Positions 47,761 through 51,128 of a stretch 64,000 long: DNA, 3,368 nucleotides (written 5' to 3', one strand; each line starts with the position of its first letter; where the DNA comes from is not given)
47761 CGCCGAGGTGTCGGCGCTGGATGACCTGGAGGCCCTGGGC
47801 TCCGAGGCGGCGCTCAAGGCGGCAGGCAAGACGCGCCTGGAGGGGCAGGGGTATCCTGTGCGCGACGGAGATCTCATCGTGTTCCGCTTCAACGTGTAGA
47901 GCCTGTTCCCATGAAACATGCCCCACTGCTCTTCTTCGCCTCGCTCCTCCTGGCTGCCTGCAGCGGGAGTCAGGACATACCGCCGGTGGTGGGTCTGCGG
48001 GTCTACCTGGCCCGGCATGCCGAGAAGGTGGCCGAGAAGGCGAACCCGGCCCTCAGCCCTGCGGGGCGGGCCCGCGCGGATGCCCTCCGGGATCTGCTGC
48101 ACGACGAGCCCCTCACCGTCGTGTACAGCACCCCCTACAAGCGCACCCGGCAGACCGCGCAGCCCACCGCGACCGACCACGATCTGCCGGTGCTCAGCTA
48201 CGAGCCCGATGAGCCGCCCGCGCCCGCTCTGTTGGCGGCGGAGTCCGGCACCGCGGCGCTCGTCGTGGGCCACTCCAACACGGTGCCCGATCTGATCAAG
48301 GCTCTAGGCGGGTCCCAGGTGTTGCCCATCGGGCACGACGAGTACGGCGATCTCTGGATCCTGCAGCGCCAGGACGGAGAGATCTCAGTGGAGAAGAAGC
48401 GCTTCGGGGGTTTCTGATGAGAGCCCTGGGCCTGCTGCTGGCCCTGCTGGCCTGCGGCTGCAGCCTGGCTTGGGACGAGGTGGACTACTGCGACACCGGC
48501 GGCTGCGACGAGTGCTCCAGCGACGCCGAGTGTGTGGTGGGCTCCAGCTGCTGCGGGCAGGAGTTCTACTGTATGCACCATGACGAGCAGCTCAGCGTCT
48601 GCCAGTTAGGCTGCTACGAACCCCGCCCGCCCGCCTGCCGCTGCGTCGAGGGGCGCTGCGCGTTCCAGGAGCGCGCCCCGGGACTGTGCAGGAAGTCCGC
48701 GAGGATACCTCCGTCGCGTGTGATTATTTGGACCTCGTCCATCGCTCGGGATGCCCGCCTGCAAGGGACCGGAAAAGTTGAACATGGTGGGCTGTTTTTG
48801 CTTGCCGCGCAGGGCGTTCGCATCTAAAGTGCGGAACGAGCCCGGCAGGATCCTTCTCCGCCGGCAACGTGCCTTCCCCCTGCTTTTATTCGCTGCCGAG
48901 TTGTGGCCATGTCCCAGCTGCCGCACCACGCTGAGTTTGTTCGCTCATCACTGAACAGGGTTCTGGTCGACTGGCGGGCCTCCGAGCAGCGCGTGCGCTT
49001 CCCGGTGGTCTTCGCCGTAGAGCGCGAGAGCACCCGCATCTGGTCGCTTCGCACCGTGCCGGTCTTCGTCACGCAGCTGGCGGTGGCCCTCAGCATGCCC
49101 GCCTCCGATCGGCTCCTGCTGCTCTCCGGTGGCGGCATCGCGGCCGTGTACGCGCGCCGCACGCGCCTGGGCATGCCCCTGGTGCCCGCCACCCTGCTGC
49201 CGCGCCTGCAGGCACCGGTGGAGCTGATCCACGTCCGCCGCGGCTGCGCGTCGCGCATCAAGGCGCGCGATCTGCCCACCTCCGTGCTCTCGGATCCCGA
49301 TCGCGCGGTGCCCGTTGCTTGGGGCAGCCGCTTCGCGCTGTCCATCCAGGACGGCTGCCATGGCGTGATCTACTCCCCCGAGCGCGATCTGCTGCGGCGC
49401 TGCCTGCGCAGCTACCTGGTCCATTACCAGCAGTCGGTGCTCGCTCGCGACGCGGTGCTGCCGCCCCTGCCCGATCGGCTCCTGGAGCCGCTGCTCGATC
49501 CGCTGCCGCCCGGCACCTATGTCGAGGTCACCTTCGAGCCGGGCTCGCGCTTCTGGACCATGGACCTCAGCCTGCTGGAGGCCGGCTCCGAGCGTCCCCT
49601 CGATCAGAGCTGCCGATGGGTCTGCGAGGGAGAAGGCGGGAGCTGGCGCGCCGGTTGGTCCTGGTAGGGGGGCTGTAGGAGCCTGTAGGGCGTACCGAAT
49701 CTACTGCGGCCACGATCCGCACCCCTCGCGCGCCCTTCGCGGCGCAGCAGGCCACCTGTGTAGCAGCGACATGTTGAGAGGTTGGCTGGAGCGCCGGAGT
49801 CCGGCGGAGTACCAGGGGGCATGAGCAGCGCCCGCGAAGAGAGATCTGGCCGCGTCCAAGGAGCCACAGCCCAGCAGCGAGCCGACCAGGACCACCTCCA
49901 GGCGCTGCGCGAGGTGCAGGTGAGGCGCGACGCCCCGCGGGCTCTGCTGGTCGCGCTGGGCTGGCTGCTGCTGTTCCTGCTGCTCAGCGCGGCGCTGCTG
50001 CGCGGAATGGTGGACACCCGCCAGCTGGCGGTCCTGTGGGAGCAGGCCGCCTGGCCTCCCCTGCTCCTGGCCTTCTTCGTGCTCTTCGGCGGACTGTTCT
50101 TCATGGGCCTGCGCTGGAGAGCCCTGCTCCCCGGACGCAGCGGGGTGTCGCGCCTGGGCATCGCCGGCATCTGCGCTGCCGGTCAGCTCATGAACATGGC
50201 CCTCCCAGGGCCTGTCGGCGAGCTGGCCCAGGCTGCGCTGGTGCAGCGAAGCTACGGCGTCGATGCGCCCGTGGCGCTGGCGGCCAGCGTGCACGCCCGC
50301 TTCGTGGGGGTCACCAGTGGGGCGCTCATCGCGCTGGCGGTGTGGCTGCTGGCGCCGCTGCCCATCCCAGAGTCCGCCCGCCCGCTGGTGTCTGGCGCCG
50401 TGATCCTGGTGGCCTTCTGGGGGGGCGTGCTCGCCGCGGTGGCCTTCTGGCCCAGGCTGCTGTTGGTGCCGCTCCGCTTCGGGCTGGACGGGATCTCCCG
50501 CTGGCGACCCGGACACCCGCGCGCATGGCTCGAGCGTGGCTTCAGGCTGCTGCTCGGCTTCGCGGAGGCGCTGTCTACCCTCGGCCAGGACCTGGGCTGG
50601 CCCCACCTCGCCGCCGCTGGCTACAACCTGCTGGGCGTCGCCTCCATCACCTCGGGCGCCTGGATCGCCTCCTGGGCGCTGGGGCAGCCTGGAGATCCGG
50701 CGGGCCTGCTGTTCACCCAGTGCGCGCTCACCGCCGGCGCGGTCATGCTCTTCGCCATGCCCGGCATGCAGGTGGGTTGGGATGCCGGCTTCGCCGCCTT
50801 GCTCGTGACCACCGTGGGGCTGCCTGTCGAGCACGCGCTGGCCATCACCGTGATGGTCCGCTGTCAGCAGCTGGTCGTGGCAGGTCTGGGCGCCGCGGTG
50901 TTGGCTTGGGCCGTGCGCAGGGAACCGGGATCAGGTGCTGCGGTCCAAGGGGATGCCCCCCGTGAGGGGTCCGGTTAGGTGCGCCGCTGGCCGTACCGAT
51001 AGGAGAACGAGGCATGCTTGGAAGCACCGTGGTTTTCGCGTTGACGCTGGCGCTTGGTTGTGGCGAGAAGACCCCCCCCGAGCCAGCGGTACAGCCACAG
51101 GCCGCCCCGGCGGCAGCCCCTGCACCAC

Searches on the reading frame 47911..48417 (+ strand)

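Call 86: search_protein_families(library=pfam, proteins=[window:47911-48417:+], max_evalue=0.00001)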
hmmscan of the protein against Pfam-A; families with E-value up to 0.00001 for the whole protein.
window:47911-48417:+ (168 aa): 1 family
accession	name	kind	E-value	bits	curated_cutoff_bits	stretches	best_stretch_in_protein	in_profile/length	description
PF00300.27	His_Phos_1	-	1.4e-12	48.1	21.7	1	31-94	1-71/194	Histidine phosphatase superfamily (branch 1)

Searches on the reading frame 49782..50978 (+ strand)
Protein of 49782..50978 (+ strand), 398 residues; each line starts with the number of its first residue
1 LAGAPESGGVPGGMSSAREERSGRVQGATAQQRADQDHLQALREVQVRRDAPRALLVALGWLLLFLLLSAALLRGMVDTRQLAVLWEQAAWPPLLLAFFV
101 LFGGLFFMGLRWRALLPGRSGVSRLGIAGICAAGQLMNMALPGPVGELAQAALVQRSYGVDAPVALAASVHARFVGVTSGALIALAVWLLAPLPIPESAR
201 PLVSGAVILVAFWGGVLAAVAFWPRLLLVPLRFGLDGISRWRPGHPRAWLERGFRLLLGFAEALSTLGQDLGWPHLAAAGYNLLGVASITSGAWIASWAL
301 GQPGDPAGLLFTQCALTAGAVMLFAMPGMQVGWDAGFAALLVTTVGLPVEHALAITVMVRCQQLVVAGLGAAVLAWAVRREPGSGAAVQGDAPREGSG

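Call 87: search_protein_families(library=pfam, proteins=[window:49782-50978:+], max_evalue=0.001)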
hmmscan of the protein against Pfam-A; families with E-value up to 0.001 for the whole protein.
window:49782-50978:+ (398 aa): 1 family
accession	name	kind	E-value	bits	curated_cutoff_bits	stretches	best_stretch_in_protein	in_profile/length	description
PF03706.18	LPG_synthase_TM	-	9.4e-20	71.7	33.4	1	66-366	5-297/302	Lysylphosphatidylglycerol synthase TM region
